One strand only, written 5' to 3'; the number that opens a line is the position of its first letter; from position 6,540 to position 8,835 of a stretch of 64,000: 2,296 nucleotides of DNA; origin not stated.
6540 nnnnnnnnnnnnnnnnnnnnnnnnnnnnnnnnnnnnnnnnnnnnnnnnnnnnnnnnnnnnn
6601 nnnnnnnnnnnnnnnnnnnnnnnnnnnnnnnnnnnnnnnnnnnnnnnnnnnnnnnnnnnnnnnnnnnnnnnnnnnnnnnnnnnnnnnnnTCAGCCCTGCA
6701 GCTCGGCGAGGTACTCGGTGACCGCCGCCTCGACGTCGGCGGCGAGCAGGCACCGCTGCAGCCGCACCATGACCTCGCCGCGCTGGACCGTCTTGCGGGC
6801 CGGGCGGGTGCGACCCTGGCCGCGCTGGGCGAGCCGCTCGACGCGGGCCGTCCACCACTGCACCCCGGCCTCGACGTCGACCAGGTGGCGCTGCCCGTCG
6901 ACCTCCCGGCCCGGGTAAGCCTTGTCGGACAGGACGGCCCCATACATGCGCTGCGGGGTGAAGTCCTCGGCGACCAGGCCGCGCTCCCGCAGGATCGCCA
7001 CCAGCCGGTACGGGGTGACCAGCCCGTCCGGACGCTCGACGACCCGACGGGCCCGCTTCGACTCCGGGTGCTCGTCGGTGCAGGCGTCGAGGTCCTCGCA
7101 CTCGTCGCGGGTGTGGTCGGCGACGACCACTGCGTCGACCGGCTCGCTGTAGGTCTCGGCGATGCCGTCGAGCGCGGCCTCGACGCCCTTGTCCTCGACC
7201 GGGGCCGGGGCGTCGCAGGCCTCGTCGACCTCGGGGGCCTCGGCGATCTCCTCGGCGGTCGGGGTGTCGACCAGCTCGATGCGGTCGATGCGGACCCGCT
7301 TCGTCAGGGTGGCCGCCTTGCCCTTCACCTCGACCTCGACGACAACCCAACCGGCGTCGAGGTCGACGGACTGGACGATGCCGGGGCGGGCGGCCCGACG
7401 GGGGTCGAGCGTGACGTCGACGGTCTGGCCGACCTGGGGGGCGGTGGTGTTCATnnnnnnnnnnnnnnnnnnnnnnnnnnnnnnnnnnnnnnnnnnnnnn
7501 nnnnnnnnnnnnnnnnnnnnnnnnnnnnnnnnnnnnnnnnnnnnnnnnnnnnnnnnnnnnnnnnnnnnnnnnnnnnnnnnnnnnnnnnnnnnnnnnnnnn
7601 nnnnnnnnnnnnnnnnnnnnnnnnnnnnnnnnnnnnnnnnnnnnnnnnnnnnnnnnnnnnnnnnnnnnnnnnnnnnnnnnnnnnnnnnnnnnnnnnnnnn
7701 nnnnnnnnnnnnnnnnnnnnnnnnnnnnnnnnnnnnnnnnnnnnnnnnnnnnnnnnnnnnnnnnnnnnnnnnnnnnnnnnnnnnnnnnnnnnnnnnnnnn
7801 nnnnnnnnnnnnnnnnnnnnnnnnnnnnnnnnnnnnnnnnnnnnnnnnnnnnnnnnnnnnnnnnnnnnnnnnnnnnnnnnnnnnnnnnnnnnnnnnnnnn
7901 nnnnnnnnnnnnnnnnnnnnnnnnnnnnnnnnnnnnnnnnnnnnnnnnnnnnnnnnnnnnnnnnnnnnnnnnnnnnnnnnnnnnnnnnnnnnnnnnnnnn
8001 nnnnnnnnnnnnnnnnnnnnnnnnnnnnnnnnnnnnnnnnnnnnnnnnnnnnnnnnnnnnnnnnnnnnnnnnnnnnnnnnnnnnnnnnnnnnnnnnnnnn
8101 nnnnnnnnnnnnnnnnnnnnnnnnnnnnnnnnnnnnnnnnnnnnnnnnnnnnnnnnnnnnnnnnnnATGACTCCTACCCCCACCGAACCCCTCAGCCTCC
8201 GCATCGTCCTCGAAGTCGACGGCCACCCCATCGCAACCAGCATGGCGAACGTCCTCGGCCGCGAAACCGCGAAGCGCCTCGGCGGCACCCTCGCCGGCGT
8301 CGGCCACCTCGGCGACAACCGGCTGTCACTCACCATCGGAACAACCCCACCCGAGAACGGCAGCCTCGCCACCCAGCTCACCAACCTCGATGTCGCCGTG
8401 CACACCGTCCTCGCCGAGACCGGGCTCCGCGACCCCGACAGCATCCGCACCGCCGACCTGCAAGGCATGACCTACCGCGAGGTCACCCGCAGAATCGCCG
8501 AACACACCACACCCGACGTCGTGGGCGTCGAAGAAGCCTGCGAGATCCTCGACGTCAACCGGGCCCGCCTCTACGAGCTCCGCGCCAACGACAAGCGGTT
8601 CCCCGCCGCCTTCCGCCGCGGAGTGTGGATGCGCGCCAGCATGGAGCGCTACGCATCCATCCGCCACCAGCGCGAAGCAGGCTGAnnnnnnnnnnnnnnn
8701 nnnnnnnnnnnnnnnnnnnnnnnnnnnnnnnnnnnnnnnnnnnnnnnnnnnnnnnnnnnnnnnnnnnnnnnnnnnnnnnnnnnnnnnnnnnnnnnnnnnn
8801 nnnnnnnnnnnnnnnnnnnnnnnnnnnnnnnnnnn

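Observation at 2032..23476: Eight copies of one promoter-like cassette: 16-bp pseudo-palindrome, invariant 14-nt spacer, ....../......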

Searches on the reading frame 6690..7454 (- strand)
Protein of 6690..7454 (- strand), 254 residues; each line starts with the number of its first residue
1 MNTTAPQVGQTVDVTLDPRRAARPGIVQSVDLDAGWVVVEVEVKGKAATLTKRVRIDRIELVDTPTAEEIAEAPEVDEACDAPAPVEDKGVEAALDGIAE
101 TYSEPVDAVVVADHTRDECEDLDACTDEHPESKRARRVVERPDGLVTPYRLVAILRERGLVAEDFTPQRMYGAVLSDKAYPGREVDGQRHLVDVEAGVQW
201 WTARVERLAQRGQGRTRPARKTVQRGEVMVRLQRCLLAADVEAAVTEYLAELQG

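Call 14: search_protein_families(library=pfam, max_evalue=0.01, proteins=[window:6690-7454:-])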
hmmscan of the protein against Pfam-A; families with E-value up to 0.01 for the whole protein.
window:6690-7454:- (254 aa): 0 families

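Call 21: find_homologous_proteins(query=window:6690-7454:-)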
Query window:6690-7454:- (254 aa): 2 proteins with E <= 0.001 among 7000 candidates.
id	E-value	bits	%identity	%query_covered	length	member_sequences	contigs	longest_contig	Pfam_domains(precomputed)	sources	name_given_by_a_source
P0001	1.4e-158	544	100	100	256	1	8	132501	-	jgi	jgi:hypothetical protein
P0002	4.1e-16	77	36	82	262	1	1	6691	-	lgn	-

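Call 23: find_encoding_contigs(protein=P0002, flank=10000, max_places=4)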
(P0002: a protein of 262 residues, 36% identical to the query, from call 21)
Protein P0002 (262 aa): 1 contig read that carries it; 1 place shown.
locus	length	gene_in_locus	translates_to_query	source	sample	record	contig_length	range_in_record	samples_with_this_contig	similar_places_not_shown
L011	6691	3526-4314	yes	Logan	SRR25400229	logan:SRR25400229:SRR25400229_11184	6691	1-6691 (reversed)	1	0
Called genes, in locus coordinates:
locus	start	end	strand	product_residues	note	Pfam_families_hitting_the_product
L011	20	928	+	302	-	PF13276:HTH_21, PF00665:rve, PF13683:rve_3, PF13333:rve_2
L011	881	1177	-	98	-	-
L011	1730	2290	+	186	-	-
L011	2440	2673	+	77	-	-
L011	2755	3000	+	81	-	-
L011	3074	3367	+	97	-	-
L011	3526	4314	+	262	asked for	-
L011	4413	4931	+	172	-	-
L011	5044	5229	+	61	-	-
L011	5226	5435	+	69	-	-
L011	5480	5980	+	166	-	-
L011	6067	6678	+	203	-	-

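Call 65: search_protein_families(library=phrogs, max_evalue=0.01, proteins=[window:6690-7454:-])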
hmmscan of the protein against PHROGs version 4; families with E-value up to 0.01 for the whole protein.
window:6690-7454:- (254 aa): 0 families

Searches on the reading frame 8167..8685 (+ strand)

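Call 14: search_protein_families(library=pfam, max_evalue=0.01, proteins=[window:8167-8685:+])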
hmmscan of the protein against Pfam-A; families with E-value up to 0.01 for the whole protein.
window:8167-8685:+ (172 aa): 1 family
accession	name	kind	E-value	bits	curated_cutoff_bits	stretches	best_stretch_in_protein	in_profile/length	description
PF12728.13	HTH_17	-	0.00021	21.9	27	1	120-152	3-33/51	Helix-turn-helix domain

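Call 89: search_protein_families(library=phrogs, max_evalue=0.001, proteins=[window:8167-8685:+])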
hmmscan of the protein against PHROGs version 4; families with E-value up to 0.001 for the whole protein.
window:8167-8685:+ (172 aa): 0 families
